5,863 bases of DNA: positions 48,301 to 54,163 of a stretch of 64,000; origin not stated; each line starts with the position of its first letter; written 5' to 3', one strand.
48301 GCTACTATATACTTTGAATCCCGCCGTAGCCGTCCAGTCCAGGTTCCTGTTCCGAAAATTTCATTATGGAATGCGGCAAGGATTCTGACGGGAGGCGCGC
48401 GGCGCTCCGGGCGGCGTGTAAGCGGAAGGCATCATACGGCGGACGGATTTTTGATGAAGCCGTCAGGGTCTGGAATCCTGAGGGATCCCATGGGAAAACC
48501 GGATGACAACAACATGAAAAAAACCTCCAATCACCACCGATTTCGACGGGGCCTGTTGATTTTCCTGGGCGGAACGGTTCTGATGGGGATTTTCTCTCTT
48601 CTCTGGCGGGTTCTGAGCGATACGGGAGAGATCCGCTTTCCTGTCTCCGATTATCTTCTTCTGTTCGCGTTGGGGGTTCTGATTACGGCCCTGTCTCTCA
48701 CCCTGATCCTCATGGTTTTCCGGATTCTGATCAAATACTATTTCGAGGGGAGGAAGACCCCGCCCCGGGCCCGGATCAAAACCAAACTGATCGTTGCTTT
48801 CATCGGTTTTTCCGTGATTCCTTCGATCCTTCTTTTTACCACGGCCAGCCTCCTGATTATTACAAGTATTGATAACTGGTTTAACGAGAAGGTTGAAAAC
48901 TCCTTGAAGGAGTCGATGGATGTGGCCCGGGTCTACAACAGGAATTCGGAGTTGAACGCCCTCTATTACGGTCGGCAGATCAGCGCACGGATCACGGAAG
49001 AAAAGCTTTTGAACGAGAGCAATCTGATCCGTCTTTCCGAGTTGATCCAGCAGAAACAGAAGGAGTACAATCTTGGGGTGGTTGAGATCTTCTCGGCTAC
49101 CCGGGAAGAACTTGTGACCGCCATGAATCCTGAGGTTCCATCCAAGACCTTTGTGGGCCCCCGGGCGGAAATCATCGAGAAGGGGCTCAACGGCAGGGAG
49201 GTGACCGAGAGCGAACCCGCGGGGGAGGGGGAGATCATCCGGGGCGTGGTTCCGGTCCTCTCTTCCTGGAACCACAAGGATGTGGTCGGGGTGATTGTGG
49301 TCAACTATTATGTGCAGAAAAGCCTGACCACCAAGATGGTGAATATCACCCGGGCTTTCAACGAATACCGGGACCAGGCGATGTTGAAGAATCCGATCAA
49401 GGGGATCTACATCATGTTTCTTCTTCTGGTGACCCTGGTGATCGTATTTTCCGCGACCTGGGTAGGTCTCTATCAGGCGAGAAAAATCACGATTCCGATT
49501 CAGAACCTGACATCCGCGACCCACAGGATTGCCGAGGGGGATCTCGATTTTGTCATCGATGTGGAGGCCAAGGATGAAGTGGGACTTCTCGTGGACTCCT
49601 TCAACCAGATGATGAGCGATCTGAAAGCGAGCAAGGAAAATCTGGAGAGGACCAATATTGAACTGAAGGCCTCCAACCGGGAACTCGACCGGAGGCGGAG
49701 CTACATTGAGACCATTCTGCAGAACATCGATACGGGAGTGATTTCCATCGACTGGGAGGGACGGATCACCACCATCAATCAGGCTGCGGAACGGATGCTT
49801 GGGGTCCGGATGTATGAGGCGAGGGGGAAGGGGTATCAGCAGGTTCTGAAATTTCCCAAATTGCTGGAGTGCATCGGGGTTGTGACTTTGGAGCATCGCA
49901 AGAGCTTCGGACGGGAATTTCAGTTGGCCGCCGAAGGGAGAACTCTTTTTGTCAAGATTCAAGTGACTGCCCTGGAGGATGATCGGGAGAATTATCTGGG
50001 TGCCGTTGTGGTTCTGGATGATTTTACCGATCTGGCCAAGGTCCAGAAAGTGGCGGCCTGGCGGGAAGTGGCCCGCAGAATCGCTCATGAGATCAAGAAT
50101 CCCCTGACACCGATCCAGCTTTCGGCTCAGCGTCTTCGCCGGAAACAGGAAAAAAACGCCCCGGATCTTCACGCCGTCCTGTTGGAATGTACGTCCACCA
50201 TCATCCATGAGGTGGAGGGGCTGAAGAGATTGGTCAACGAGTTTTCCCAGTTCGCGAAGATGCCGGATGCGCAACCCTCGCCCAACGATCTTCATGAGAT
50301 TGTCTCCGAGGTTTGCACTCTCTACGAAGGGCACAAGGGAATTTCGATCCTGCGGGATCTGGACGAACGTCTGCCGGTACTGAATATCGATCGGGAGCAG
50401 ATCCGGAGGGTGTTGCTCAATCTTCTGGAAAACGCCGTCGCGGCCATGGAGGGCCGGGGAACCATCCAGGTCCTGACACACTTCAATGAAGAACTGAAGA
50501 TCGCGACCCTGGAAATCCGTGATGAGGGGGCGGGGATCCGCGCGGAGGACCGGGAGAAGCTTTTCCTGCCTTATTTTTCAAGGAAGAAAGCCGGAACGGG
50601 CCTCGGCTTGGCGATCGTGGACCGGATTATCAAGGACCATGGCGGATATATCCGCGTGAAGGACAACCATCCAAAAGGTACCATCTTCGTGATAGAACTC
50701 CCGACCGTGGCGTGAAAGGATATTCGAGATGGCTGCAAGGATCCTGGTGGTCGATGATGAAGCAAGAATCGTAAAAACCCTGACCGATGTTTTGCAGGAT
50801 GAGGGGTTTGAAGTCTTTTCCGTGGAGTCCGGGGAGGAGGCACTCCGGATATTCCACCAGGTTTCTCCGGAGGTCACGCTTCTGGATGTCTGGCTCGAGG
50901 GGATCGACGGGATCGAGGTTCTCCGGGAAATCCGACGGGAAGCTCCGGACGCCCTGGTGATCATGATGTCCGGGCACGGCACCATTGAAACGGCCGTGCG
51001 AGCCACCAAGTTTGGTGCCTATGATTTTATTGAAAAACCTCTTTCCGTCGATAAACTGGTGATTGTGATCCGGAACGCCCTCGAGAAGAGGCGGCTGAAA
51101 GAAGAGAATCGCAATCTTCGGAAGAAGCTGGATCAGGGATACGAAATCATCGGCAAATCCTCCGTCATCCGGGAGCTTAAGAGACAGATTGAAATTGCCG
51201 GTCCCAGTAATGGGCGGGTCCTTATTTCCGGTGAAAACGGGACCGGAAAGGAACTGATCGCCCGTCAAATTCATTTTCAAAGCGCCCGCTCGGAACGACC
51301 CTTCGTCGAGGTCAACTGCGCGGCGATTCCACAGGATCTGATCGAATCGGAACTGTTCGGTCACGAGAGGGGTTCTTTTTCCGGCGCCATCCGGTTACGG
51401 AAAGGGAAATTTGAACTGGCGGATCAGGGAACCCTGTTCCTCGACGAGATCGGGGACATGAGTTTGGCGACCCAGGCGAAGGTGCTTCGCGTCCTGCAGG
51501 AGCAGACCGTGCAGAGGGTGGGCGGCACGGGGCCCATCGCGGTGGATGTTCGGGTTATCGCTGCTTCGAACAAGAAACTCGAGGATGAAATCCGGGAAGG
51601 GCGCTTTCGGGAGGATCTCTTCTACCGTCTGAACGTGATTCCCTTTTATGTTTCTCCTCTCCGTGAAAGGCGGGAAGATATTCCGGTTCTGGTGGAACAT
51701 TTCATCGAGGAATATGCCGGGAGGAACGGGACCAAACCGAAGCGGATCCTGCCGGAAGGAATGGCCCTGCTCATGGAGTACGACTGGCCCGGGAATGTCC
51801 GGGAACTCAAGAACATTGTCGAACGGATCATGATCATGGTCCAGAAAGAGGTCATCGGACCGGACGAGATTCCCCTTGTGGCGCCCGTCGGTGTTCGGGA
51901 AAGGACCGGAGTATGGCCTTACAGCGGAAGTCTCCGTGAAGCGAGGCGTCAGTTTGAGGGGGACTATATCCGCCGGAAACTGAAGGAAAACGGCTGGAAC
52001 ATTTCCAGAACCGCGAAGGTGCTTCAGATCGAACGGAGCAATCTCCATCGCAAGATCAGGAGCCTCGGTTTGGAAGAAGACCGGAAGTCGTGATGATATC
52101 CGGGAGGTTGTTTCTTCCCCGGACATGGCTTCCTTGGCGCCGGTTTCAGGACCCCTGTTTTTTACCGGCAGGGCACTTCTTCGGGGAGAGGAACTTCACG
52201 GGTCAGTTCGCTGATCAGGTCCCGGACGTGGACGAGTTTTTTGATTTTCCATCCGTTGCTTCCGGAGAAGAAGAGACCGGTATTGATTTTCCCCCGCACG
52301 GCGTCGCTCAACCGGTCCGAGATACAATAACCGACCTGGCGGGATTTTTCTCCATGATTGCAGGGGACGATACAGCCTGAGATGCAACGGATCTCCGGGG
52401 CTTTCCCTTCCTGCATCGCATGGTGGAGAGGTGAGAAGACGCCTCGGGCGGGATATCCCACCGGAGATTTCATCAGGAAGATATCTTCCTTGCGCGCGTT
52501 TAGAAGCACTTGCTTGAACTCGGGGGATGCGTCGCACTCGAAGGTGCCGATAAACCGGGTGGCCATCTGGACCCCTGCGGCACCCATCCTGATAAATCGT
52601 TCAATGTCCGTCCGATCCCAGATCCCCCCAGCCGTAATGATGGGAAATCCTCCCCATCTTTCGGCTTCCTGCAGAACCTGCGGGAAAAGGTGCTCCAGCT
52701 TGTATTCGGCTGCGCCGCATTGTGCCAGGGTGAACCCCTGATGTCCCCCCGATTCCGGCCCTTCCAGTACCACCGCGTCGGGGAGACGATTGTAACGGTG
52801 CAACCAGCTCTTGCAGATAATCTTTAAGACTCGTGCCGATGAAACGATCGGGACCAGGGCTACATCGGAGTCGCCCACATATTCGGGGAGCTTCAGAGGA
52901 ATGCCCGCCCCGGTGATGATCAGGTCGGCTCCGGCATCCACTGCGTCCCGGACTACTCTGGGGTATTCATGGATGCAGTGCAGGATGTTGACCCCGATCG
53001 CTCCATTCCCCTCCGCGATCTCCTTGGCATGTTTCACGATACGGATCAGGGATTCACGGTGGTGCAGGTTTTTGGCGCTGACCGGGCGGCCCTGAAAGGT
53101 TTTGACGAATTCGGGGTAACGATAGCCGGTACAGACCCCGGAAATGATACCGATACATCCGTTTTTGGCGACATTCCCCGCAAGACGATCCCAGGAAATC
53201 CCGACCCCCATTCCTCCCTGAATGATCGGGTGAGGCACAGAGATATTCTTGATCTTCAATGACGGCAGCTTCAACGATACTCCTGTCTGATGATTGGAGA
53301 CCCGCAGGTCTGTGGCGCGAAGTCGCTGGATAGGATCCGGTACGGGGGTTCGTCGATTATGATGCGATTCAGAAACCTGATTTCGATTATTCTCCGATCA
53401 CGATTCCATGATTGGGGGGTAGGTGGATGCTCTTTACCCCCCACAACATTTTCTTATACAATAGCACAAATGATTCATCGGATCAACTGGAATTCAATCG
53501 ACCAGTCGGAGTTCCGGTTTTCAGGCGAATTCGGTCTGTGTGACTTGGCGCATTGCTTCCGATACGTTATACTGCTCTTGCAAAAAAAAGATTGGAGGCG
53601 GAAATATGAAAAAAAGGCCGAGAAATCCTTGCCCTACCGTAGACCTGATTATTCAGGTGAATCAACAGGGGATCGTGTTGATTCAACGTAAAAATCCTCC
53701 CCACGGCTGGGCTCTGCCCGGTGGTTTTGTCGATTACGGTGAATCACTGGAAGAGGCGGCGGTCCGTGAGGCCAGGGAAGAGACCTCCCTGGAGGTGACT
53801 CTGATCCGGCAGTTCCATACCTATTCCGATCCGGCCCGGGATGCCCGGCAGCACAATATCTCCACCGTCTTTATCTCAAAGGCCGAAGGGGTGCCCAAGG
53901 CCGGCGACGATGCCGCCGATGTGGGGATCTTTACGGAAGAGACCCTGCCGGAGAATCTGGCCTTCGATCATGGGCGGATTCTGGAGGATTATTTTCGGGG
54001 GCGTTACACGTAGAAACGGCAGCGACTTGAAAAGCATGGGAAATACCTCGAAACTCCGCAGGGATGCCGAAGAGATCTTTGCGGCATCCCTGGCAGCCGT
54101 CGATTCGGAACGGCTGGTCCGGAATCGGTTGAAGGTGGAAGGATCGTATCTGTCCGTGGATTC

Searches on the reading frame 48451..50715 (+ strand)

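Call 12: search_protein_families(library=pfam, proteins=[window:48451-50715:+], max_evalue=0.001)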
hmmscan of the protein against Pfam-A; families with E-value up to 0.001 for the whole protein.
window:48451-50715:+ (754 aa): 9 families
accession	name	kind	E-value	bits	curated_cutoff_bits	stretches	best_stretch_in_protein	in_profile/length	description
PF02518.31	HATPase_c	-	7.8e-23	81.5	26.4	1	647-752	2-109/111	Histidine kinase-, DNA gyrase B-, and HSP90-like ATPase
PF00672.30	HAMP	-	1.6e-12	48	25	1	343-392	3-52/53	HAMP domain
PF00512.31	HisKA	-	2.3e-11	44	26.9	1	537-604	2-63/66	His Kinase A (phospho-acceptor) domain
PF00989.32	PAS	-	3e-09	37.3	22.6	1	419-524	3-112/113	PAS fold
PF13188.13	PAS_8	-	2.9e-07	30.6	21.8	1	418-458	2-42/65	PAS domain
PF19312.4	NtrY_N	-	2.6e-05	24.2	23.2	1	70-166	39-133/291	NtrY N-terminal region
PF13426.13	PAS_9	-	0.00013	22.7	27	1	429-527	3-103/103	PAS domain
PF14501.12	HATPase_c_5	-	0.00035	20.9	22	0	648-739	3-91/102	GHKL domain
PF04893.22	Yip1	-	0.00098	19.5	28.6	0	22-144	11-122/173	Yip1 domain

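Call 13: search_protein_families(library=ncbifam, proteins=[window:48451-50715:+], max_evalue=0.001)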
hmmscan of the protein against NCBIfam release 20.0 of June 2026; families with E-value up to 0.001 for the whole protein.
window:48451-50715:+ (754 aa): 92 families (the best 25 are shown)
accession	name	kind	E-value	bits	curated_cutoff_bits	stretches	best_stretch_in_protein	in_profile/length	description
NF047496.1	HK_LIC11548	equivalog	3.2e-79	267.2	750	2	527-751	350-588/589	LIC_11548 family sensor histidine kinase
NF008468.0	PRK11360.1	equivalog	5.7e-78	262.8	646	1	410-752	261-608/616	two-component system sensor histidine kinase AtoS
NF033092.0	HK_WalK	equivalog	6.9e-54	183.4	725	1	316-751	172-593/594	cell wall metabolism sensor histidine kinase WalK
NF046044.1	PnpS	equivalog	1.1e-50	172.9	400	1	349-751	1-390/390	two-component system histidine kinase PnpS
NF007688.0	PRK10364.1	equivalog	2.2e-39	135.5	479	1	528-752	231-451/460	two-component system sensor histidine kinase ZraS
NF008293.1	PRK11073.1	equivalog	3.4e-36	125.2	240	1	419-751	9-346/349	nitrogen regulation protein NR(II)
TIGR02966.1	phoR_proteo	equivalog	5e-34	117.8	334.2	1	417-749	6-332/333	phosphate regulon sensor histidine kinase PhoR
NF045911.1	TCSHisKinNblS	equivalog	1.9e-32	112.4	1000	1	332-751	186-619/621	two-component system sensor histidine kinase NblS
NF047874.1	MASE3_PAS_HK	subfamily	8.6e-32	110.7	560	1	380-752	228-625/655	MASE3 domain-containing sensor histidine kinase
NF007004.0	PRK09467.1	equivalog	1.5e-31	109.8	415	1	544-752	239-436/440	two-component system sensor histidine kinase EnvZ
NF012226.0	AdeS_HK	equivalog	3.1e-29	102.2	500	2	525-751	124-352/353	two-component sensor histidine kinase AdeS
NF033093.1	HK_VicK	exception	1e-28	100.2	680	1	321-751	15-434/448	cell wall metabolism sensor histidine kinase VicK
NF053867.1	SprKinKinDBac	equivalog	2.1e-28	99.1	775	1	532-752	281-497/500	sporulation kinase KinD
NF006800.0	PRK09303.1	equivalog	3.8e-28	98.5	342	1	533-752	147-377/383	histidine kinase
NF040691.1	MtrAB_MtrB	equivalog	1.9e-27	96.5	450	2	543-754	277-494/507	MtrAB system histidine kinase MtrB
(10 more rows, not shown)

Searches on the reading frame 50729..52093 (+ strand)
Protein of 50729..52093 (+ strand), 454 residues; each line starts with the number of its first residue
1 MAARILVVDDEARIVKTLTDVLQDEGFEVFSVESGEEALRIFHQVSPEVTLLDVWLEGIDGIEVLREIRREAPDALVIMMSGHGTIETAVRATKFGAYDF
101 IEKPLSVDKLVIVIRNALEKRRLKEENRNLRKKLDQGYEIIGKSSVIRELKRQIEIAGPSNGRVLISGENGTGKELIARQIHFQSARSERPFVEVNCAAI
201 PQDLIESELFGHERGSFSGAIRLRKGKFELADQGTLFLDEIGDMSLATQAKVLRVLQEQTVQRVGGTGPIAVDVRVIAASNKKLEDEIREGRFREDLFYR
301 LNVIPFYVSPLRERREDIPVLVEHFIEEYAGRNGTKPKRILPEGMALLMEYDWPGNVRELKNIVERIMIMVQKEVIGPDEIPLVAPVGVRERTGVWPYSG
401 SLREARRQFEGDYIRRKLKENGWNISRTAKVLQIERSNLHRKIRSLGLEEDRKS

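Call 12: search_protein_families(library=pfam, proteins=[window:50729-52093:+], max_evalue=0.001)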
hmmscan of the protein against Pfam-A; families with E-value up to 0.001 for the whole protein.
window:50729-52093:+ (454 aa): 9 families
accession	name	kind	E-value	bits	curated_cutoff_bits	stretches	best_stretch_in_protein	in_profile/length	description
PF00158.32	Sigma54_activat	-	6.3e-69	231.4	20.2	1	140-305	1-166/168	Sigma-54 interaction domain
PF00072.30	Response_reg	-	6.6e-29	100.8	30.2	1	5-114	1-110/111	Response regulator receiver domain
PF25601.1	AAA_lid_14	-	4.5e-27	94.1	27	1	312-382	1-71/87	AAA+ ATPase lid domain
PF14532.12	Sigma54_activ_2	-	2.7e-20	73.5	25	1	141-311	1-138/138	Sigma-54 interaction domain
PF02954.25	HTH_8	-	1.7e-09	37.6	22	1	406-444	2-40/42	Bacterial regulatory protein, Fis family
PF07728.20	AAA_5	-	1.9e-07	31.6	22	1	164-282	2-123/139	AAA domain (dynein-related subfamily)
PF00004.35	AAA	-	2e-06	28.7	21.2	1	164-298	1-128/131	ATPase family associated with various cellular activities (AAA)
PF01078.27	Mg_chelatase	-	1.5e-05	24.9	20.3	1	149-259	10-133/207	Magnesium chelatase, subunit ChlI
PF07726.17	AAA_3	-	0.0004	20.7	27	1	164-281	2-111/131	ATPase family associated with various cellular activities (AAA)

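Call 13: search_protein_families(library=ncbifam, proteins=[window:50729-52093:+], max_evalue=0.001)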
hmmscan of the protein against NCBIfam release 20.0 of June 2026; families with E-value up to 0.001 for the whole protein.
window:50729-52093:+ (454 aa): 119 families (the best 25 are shown)
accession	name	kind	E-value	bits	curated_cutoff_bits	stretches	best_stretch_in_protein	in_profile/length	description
NF051870.1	NAssimRespRegNtrX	equivalog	4.3e-151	503.8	600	1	3-448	2-452/452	nitrogen assimilation response regulator NtrX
NF008469.0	PRK11361.1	equivalog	2.3e-136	455.2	714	1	3-449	5-457/461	acetoacetate metabolism transcriptional regulator AtoC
TIGR01818.1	ntrC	equivalog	1.7e-125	419.5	558.6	1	5-382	1-378/463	nitrogen regulation protein NR(I)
TIGR02915.1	PEP_resp_reg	equivalog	2.9e-118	395.5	502.6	1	5-447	1-443/445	PEP-CTERM-box response regulator transcription factor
NF007689.0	PRK10365.1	equivalog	2.4e-111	372.7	760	1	4-442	7-438/441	sigma-54-dependent response regulator transcription factor ZraR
NF003451.0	PRK05022.1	equivalog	2.9e-110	369.4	476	1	118-449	168-511/512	nitric oxide reductase transcriptional regulator NorR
NF008176.1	PRK10923.1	equivalog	5.6e-108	361.5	620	1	4-376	5-377/469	nitrogen regulation protein NR(I)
NF041946.1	LuxO_transreg_Vib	equivalog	9e-108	361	800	1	8-382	2-377/463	quorum-sensing sigma-54 dependent transcriptional regulator LuxO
NF041552.1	TF_PrdR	equivalog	6.5e-105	351.6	795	1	123-444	254-574/577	sigma-54 dependent transcriptional regulator PrdR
NF011695.0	PRK15115.1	equivalog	3.7e-104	348.9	763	1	2-442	6-432/445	two-component system response regulator GlrR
TIGR01817.1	nifA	equivalog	1.2e-103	347.8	528.85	1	119-381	177-438/534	nif-specific transcriptional activator NifA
NF050807.1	TransRegFlbDCaul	equivalog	1.3e-92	311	750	1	4-383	2-363/454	sigma-54-dependent transcriptional regulator FlbD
NF038308.1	RNA_repair_RtcR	equivalog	7.4e-91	305.6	650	1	86-381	123-432/530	RNA repair transcriptional activator RtcR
NF049963.1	RespRegFlgRCampy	domain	2.7e-90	303.3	750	1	5-384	3-380/429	fla regulon two-component system response regulator FlgR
TIGR02329.1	propionate_PrpR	equivalog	1.4e-85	287.9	499.2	1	122-444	196-525/526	propionate catabolism operon regulatory protein PrpR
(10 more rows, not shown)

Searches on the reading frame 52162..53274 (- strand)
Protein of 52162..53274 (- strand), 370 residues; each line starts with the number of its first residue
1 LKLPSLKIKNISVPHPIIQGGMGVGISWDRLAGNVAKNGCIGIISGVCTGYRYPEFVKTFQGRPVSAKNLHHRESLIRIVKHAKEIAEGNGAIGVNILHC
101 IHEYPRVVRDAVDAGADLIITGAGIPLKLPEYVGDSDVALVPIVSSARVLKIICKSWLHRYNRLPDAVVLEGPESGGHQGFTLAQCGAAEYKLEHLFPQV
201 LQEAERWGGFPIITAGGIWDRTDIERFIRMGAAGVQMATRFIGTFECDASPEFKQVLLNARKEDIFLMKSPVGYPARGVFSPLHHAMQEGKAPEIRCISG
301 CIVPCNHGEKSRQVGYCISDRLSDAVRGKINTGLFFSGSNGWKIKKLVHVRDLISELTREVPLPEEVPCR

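Call 12: search_protein_families(library=pfam, proteins=[window:52162-53274:-], max_evalue=0.001)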
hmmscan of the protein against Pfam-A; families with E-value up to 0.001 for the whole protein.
window:52162-53274:- (370 aa): 2 families
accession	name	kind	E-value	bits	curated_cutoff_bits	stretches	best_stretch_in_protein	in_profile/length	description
PF03060.21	NMO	-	1.5e-57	195.9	28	1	6-359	3-330/331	Nitronate monooxygenase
PF00478.31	IMPDH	-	5.8e-05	22.7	25.6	0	202-250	201-248/345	IMP dehydrogenase / GMP reductase domain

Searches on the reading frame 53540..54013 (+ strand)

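Call 71: search_protein_families(library=pfam, proteins=[window:53540-54013:+], max_evalue=0.001)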
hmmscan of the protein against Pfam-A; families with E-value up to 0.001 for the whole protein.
window:53540-54013:+ (157 aa): 1 family
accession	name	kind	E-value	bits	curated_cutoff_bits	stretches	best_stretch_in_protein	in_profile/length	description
PF00293.34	NUDIX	-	2e-23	83.3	21.1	1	32-150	4-133/134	NUDIX domain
